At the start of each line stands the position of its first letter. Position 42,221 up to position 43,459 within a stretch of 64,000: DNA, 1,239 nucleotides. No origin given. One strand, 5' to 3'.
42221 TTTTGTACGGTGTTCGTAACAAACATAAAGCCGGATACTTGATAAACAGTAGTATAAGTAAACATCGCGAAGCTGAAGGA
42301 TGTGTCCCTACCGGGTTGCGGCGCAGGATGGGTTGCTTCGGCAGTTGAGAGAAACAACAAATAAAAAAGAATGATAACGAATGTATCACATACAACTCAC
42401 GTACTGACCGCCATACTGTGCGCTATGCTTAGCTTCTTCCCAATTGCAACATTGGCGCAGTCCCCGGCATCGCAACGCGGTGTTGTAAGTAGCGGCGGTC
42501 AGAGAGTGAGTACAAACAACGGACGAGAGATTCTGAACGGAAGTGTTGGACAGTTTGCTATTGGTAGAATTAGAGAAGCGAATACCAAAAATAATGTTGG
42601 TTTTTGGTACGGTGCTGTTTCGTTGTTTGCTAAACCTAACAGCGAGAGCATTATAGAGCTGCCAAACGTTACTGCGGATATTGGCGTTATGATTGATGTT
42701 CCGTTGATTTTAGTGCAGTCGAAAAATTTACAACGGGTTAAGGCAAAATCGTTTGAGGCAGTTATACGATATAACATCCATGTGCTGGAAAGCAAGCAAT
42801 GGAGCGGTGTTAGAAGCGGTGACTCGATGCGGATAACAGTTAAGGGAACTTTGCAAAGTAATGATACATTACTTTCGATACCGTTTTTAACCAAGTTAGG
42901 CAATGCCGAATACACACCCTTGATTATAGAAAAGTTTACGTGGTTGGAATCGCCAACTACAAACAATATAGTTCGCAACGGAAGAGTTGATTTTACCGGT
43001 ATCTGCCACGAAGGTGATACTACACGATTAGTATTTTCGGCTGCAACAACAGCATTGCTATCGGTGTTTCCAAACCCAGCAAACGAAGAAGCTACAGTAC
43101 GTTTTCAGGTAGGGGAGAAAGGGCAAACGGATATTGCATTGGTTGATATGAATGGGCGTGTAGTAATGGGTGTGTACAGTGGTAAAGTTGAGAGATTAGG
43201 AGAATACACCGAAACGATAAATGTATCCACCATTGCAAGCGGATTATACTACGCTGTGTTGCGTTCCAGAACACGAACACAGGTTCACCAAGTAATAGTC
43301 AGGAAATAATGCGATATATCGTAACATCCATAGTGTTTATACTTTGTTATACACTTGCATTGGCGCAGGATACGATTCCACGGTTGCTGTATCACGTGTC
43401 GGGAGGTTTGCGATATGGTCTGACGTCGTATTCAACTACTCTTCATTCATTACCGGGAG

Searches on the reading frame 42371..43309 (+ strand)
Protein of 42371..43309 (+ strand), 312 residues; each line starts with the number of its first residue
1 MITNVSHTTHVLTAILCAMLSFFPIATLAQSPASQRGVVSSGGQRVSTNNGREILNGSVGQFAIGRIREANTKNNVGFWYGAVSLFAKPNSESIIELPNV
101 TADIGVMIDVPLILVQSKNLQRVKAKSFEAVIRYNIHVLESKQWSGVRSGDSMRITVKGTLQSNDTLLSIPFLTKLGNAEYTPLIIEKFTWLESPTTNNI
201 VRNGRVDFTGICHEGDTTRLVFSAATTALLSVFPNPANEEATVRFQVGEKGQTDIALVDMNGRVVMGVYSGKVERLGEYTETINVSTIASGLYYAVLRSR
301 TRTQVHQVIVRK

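Call 12: search_protein_families(library=pfam, proteins=[window:42371-43309:+])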
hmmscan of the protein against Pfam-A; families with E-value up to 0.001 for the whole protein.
window:42371-43309:+ (312 aa): 1 family
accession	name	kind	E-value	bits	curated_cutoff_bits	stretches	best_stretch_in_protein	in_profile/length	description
PF18962.6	Por_Secre_tail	-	1.9e-12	47.7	27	1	232-310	1-75/75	Secretion system C-terminal sorting domain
